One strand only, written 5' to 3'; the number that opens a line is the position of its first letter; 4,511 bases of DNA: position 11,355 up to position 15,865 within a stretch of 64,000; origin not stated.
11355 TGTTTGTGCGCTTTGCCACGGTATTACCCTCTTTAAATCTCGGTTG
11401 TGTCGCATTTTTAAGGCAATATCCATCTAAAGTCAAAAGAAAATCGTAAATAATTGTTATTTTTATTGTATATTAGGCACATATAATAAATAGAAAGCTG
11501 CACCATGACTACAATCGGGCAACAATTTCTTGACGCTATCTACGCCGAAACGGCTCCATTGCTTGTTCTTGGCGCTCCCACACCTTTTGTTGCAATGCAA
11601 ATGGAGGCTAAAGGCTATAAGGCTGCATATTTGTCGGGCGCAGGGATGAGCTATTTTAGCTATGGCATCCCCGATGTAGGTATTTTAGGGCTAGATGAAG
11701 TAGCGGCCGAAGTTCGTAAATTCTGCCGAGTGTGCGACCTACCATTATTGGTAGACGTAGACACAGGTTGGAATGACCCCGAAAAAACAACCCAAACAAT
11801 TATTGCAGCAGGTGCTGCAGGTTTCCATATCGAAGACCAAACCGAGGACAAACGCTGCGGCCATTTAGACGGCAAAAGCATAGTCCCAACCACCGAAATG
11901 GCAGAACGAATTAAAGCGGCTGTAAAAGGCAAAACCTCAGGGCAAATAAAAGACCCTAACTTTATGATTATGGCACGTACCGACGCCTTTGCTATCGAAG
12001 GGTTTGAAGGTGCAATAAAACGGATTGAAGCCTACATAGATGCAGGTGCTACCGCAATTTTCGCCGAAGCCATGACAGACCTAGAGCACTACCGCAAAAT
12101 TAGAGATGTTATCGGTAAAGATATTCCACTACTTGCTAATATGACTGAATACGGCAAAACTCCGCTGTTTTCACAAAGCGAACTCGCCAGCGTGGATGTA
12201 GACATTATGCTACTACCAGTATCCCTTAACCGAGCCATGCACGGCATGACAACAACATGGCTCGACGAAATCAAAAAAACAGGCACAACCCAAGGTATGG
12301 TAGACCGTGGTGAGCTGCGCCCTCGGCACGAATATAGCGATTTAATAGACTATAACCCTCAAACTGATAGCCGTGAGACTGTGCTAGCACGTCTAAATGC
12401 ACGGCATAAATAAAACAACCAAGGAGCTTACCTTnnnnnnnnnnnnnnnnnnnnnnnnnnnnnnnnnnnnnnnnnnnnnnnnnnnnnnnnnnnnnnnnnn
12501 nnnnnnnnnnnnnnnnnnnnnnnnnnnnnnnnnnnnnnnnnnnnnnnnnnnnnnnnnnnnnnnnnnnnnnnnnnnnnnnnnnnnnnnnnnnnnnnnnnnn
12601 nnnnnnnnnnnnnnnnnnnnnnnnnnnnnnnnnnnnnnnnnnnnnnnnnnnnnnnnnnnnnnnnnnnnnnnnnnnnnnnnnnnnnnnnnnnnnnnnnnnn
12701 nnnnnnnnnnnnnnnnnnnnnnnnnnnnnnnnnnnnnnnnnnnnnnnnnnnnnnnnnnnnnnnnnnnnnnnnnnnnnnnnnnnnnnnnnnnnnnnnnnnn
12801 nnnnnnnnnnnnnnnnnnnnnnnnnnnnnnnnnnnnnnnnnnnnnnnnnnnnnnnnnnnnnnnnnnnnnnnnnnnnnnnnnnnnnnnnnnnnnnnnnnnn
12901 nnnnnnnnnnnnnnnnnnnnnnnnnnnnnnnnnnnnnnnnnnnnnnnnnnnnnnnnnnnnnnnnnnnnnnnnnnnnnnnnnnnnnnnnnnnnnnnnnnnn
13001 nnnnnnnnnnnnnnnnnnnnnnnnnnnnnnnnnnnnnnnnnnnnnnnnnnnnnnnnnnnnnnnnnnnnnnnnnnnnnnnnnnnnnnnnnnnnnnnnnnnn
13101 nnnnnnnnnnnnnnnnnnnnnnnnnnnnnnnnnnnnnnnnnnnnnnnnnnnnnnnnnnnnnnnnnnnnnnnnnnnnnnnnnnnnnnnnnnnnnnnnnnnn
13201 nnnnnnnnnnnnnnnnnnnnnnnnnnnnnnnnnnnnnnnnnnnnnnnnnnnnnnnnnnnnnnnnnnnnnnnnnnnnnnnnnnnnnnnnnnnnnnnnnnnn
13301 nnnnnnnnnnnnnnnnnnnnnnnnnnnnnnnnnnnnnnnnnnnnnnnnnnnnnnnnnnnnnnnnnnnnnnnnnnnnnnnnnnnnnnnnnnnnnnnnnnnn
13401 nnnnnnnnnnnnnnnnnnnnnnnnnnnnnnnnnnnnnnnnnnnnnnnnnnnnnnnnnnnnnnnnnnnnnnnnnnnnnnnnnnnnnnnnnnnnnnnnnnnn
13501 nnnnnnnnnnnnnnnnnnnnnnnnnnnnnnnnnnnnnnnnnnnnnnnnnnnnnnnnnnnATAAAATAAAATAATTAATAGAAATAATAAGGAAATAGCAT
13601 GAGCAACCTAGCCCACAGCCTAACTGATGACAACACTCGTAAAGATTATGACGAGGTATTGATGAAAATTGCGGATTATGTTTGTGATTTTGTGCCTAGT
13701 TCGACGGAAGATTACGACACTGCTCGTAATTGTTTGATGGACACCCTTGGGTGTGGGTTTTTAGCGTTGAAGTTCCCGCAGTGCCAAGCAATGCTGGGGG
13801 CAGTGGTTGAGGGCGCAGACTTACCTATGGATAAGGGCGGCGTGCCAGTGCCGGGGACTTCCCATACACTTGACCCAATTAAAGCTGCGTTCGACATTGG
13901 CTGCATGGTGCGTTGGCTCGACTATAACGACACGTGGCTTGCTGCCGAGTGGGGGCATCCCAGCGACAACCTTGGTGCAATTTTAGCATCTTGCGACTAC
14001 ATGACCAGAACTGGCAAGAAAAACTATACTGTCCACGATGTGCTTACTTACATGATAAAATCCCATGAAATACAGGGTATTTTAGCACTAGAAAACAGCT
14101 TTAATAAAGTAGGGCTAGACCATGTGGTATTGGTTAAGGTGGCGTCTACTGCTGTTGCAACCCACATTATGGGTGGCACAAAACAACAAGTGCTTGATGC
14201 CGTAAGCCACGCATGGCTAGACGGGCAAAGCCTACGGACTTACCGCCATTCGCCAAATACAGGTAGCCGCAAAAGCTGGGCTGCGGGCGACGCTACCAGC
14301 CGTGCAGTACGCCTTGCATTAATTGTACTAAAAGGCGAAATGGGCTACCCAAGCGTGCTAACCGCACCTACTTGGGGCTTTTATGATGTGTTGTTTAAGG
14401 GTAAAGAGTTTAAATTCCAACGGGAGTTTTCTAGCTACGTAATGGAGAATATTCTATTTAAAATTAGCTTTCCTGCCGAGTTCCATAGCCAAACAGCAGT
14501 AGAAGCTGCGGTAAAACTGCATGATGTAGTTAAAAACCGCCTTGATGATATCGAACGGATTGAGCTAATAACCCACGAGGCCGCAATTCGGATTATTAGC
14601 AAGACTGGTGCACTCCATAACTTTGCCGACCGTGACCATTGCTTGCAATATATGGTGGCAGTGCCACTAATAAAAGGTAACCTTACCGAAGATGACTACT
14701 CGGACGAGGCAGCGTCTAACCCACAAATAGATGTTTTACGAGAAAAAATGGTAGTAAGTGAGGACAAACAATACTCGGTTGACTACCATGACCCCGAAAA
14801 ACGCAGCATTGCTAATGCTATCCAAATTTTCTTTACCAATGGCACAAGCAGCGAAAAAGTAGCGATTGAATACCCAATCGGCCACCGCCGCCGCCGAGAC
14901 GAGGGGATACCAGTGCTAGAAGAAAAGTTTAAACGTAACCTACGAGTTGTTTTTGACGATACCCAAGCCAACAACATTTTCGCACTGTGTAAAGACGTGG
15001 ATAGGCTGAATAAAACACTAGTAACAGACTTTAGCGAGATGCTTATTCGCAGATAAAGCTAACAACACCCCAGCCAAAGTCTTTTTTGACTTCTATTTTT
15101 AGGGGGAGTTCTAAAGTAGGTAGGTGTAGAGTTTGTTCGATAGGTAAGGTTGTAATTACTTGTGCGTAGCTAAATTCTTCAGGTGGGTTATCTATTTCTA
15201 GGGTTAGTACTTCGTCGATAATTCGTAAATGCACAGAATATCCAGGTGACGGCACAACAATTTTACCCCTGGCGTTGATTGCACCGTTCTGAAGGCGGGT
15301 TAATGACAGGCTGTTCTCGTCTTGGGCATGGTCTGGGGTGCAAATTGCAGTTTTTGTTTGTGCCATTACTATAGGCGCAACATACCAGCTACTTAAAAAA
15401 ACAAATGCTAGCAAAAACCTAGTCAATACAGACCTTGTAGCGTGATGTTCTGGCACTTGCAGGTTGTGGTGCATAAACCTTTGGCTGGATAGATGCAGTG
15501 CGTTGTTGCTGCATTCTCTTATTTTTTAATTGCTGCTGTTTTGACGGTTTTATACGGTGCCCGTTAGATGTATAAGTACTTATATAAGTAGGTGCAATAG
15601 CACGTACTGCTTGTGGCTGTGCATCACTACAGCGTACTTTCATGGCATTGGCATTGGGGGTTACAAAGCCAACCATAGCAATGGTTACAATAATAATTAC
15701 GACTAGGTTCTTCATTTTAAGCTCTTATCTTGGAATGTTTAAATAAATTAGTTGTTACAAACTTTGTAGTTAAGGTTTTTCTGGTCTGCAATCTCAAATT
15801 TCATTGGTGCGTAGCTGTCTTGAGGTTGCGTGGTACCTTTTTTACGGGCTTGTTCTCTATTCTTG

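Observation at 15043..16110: Cluster of three small secreted proteins on the opposite strand after prpD, including a tandem paralog pair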

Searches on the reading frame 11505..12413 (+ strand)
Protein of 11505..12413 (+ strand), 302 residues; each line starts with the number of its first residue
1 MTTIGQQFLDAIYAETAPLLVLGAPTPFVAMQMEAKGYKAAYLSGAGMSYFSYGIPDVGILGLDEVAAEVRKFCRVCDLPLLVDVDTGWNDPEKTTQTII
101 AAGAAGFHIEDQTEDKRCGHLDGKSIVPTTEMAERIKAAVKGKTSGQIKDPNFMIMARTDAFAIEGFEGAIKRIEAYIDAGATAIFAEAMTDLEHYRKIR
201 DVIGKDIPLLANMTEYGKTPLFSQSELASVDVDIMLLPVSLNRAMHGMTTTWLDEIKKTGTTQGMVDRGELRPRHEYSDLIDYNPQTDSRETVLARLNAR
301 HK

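Call 29: search_protein_families(library=pfam, proteins=[window:11505-12413:+], max_evalue=0.00001)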
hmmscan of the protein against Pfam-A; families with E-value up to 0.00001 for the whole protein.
window:11505-12413:+ (302 aa): 2 families
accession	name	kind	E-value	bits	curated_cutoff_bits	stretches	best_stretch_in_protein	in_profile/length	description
PF13714.12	PEP_mutase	-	1.8e-34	119.8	31.5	1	28-250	20-233/240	Phosphoenolpyruvate phosphomutase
PF00463.27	ICL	-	2.3e-13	49.9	26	1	80-203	151-275/526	Isocitrate lyase family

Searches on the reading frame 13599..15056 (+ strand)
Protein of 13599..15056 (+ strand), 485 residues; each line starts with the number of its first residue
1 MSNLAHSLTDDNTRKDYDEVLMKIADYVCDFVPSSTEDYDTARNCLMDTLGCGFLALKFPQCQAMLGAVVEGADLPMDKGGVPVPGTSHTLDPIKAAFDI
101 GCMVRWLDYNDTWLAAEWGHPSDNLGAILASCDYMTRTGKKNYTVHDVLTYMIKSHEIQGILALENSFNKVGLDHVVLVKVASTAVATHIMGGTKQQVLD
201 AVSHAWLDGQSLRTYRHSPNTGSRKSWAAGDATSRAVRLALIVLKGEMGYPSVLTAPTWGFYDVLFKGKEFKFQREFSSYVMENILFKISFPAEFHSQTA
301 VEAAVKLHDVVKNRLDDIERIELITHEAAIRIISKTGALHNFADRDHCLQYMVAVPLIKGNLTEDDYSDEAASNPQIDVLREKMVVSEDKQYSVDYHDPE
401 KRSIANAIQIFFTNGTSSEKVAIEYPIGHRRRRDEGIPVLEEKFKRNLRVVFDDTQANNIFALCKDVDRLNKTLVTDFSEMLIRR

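Call 29: search_protein_families(library=pfam, proteins=[window:13599-15056:+], max_evalue=0.00001)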
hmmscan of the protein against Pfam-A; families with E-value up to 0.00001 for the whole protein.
window:13599-15056:+ (485 aa): 2 families
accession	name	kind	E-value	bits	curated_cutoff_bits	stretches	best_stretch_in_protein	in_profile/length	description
PF03972.19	MmgE_PrpD_N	-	5.1e-86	288.3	32.1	1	23-274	2-244/244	MmgE/PrpD N-terminal domain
PF19305.4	MmgE_PrpD_C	-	8.6e-58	195.4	32.1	1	291-464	1-170/173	MmgE/PrpD C-terminal domain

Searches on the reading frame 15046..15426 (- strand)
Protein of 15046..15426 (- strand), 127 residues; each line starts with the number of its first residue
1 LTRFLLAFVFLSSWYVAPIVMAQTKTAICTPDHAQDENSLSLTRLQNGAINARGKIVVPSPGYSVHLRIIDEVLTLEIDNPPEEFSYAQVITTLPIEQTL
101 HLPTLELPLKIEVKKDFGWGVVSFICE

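Call 3: search_protein_families(library=pfam, proteins=[window:15046-15426:-], max_evalue=1)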
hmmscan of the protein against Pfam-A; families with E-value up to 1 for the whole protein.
seq(127 aa): 0 families

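Call 4: search_protein_families(library=ncbifam, proteins=[window:15046-15426:-], max_evalue=1)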
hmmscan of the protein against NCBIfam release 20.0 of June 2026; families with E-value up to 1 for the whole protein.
seq(127 aa): 0 families

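Call 10: find_homologous_proteins(query=window:15046-15426:-, max_evalue=0.01)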
Query seq(127 aa) (127 aa): 1 proteins with E <= 0.01 among 6 candidates.
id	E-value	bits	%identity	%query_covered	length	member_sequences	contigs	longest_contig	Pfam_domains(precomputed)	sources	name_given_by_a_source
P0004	8.3e-78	276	99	100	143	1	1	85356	-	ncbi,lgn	-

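Call 54: search_solved_structures(query=A5, max_evalue=10)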
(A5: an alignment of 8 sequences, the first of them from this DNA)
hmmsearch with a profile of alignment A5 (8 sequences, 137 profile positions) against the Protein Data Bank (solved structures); distinct sequences matched with E-value up to 10: 8.
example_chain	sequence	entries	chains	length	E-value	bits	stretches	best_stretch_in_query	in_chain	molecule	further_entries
10px_1b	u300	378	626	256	0.093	15.7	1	11-69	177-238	30S ribosomal protein S2 | Ribosomal protein S2 | 16S Ribosomal protein S2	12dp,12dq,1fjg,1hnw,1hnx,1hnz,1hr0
1i94_B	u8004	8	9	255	0.094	15.7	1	11-69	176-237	30S RIBOSOMAL PROTEIN S2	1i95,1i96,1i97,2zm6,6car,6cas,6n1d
4k0k_B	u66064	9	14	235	0.12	15.3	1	11-68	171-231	30S ribosomal protein S2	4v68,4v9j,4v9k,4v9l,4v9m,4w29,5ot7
4x62_B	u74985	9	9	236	0.12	15.3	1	11-68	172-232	30S ribosomal protein S2 | RIBOSOMAL PROTEIN S2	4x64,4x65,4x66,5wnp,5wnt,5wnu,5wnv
4gkj_B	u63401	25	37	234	0.13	15.2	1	11-68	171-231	30S ribosomal protein S2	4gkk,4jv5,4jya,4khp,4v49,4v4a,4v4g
6gzq_B2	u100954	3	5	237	0.13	15.2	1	11-68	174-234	30S ribosomal protein S2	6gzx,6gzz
1x18_E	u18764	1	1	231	0.17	14.8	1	11-68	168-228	30S ribosomal protein S2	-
4zer_1b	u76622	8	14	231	0.23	14.4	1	11-67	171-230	30S ribosomal protein S2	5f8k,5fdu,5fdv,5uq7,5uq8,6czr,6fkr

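Call 61: predict_structure(alignment_id=A5)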
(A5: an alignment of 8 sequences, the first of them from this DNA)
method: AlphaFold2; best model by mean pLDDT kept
length: 105 residues; sequences in the alignment: 8
mean_pLDDT: 88.3   pTM: 0.80
mean pLDDT of the five models: 88.3, 88.2, 87.4, 87.2, 84.6
residues with pLDDT >= 90: 60; 70-90: 41; 50-70: 4; < 50: 0
segments of 3 or more residues with pLDDT < 50: none
pLDDT, mean of each block of 10 residues (from residue 1): 85 85 89 91 91 92 80 92 85 92 93
secondary structure, 60 per line:
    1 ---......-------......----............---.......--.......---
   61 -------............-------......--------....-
elements in order: E4-9 E17-22 E27-38 E42-48 E51-57 E68-79 E87-92 E101-104

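Call 68: fold_search(model_id=the predicted structure, library=pdb)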
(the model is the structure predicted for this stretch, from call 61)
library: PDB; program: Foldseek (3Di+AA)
matches with E <= 10: 209; with E <= 0.001: 0
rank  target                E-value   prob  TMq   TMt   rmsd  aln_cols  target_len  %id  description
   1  2vf9_A                3.8e-01  0.07  0.15  0.13  15.3       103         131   12  Crystal structure of bacteriophage PRR1 (released 2008-09-23)
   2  1aq4_A                4.9e-01  0.04  0.15  0.14  14.4        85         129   13  STRUCTURE OF A MS2 COAT PROTEIN MUTANT IN COMPLEX WITH AN RNA OPERATOR (released 1997-12-24)
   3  7q9y_A                6.1e-01  0.03  0.16  0.08  30.4       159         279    9  Cryo-EM structure of the octameric pore of Clostridium perfringens beta-toxin. (released 2022-10-19)
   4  1aq3_A                6.4e-01  0.03  0.14  0.12  16.9        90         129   12  BACTERIOPHAGE MS2 CAPSID PROTEIN/RNA COMPLEX (released 1997-12-24)
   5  2bq5_A                6.4e-01  0.02  0.12  0.10  14.7        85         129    9  MS2 (N87AE89K mutant) - RNA hairpin complex (released 2006-03-22)
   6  1cau_A                7.1e-01  0.06  0.18  0.13  10.9       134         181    7  DETERMINATION OF THREE CRYSTAL STRUCTURES OF CANAVALIN BY MOLECULAR REPLACEMENT (released 1993-10-31)
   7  2bny_A                7.1e-01  0.04  0.15  0.14  14.3        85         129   12  MS2 (N87A mutant) - RNA hairpin complex (released 2006-03-22)
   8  6rrt_A                7.5e-01  0.10  0.22  0.19  15.3        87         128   11  T=4 MS2 Virus-like-particle (released 2020-07-08)
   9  2ms2_A                7.9e-01  0.03  0.14  0.14  14.4        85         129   13  THE REFINED STRUCTURE OF BACTERIOPHAGE MS2 AT 2.8 ANGSTROMS RESOLUTION (released 1995-01-26)
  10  1mst_A                1.1e+00  0.08  0.22  0.19  15.4        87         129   13  CRYSTAL STRUCTURE OF MS2 CAPSIDS WITH MUTATIONS IN THE SUBUNIT FG LOOP (released 1996-03-08)
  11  1frs_A                1.1e+00  0.08  0.20  0.18  17.1        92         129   10  CRYSTAL STRUCTURE OF BACTERIOPHAGE FR CAPSIDS AT 3.5 ANGSTROMS RESOLUTION (released 1996-04-03)
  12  1zse_A                1.1e+00  0.07  0.19  0.16  15.0        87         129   11  RNA stemloop from bacteriophage Qbeta complexed with an N87S mutant MS2 Capsid (released 2006-05-09)
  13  4do4_B                1.1e+00  0.06  0.20  0.07  11.3       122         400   11  Pharmacological chaperones for human alpha-N-acetylgalactosaminidase (released 2012-10-10)
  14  8y3v_B                1.1e+00  0.05  0.16  0.14  18.3        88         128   10  The self-assembled nanotube of CPC46A/Q70V (released 2024-11-06)
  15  2b2d_A                1.1e+00  0.03  0.14  0.14  14.4        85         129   12  RNA stemloop operator from bacteriophage QBETA complexed with an N87S,E89K mutant MS2 capsid (released 2006-05-09)
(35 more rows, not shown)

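Call 72: find_related_loci(query=A5, collection=metagenome_contigs, flank=4000)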
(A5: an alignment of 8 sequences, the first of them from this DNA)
Query A5 (105 aa) in metagenome_contigs; peptide patterns used: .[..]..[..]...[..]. (x = any residue, [..] = any of these).
55 stretches matched a pattern; 2 encode a relative of the query (tblastn E <= 1e-3); 2 distinct loci.
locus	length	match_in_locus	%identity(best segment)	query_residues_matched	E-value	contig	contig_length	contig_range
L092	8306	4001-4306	35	2-105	1e-17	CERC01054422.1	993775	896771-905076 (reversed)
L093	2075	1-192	43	41-105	5e-12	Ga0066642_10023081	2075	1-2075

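Call 82: search_protein_families(library=pfam, alignment_id=A5, max_evalue=1)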
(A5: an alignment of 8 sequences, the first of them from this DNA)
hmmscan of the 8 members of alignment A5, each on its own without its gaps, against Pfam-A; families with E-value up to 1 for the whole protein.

A. member 1, seq(105 aa): 0 families

B. families by the number of members that match (of 8 scanned): 1 family
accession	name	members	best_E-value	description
PF01642.28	MM_CoA_mutase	1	0.074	Methylmalonyl-CoA mutase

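Call 83: search_protein_families(library=padloc, proteins=[P0004, P0027], max_evalue=1)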
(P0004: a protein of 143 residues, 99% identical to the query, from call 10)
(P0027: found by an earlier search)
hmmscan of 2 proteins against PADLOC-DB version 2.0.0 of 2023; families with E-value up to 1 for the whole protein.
P0004 (143 aa): 0 families

P0027 (100 aa): 0 families

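Call 84: search_protein_families(library=phrogs, proteins=[P0004, P0027], max_evalue=1)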
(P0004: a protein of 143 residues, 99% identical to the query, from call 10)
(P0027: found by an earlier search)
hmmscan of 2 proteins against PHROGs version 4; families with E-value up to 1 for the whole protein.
P0004 (143 aa): 0 families

P0027 (100 aa): 1 family
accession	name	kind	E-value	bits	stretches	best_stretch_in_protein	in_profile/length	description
phrog_14165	-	unknown function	0.1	13.8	1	3-33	2-32/109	-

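Call 93: fold_search(model_id=the predicted structure, library=viral)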
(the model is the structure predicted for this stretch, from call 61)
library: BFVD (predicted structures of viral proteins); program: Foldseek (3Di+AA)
matches with E <= 10: 322; with E <= 0.001: 0
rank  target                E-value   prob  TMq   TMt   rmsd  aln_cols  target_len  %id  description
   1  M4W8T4                2.4e-01  0.09  0.16  0.07  18.4        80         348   14  CDGP domain-containing protein [Mycobacterium phage ShiVal]
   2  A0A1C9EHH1            3.1e-01  0.13  0.24  0.19  11.8       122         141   14  Uncharacterized protein [Mycobacterium phage Tonenili]
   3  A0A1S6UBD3            3.5e-01  0.10  0.16  0.09  16.2        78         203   13  Uncharacterized protein [Serratia phage BF]
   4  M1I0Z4                5.6e-01  0.11  0.20  0.19  14.3       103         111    7  (no name in the UniProt tables at hand)
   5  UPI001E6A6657         7.7e-01  0.14  0.24  0.28   8.1        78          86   19  (no name look-up for this kind of identifier)
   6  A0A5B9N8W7            7.7e-01  0.07  0.17  0.25  20.2        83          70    5  Uncharacterized protein [Aeromonas phage 4L372XY]
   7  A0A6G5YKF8            8.1e-01  0.21  0.32  0.20   7.6        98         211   10  (no name in the UniProt tables at hand)
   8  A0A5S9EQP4            9.1e-01  0.10  0.25  0.24   9.2       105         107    8  Uncharacterized protein [Tenacibaculum phage PTm1]
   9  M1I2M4                9.6e-01  0.07  0.19  0.20  12.2        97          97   10  (no name in the UniProt tables at hand)
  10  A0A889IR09            1.0e+00  0.04  0.16  0.11  15.2        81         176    9  Uncharacterized protein [Pseudomonas phage Itty13]
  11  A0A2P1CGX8            1.1e+00  0.06  0.20  0.18  15.5        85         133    7  CDGP domain-containing protein [Mycobacterium phage Mendokysei]
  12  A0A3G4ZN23            1.1e+00  0.05  0.16  0.04  14.5        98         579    6  AAA family ATPase [Terrestrivirus sp.]
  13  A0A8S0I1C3            1.2e+00  0.11  0.18  0.24   7.5        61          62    8  (no name in the UniProt tables at hand)
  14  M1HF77                1.2e+00  0.06  0.15  0.10  14.8        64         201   11  (no name in the UniProt tables at hand)
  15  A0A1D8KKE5            1.2e+00  0.05  0.16  0.14  15.5        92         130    6  Sm-like domain-containing protein [Synechococcus phage S-CAM3]
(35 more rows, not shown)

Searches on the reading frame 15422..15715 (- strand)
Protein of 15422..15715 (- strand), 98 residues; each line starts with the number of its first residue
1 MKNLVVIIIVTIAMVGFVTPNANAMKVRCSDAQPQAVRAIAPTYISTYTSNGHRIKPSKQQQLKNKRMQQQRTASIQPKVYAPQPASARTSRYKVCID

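Call 3: search_protein_families(library=pfam, proteins=[window:15422-15715:-], max_evalue=1)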
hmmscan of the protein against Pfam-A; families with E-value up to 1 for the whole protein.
seq(98 aa): 1 family
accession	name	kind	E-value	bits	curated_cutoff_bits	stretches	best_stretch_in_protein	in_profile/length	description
PF12869.13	tRNA_anti-like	-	0.053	13.5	23.5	1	3-53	7-62/146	tRNA_anti-like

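Call 4: search_protein_families(library=ncbifam, proteins=[window:15422-15715:-], max_evalue=1)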
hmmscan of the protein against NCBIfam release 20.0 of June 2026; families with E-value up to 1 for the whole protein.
seq(98 aa): 4 families
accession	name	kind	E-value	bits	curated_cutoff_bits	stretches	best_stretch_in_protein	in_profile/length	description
NF041390.1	TadE_Rv3655c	subfamily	0.002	18.6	40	1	5-60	6-62/101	TadE family type IV pilus minor pilin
NF040999.1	pilin_ComGC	equivalog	0.011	15.9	75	1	4-73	10-77/84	competence type IV pilus major pilin ComGC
NF050142.1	PG1828_fam_lipo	equivalog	0.07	13.9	50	1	1-25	1-24/59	PG1828 family lipoprotein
NF040554.1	mini_HHHH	equivalog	0.28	11.4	40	0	1-25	1-26/45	HHHH-motif protein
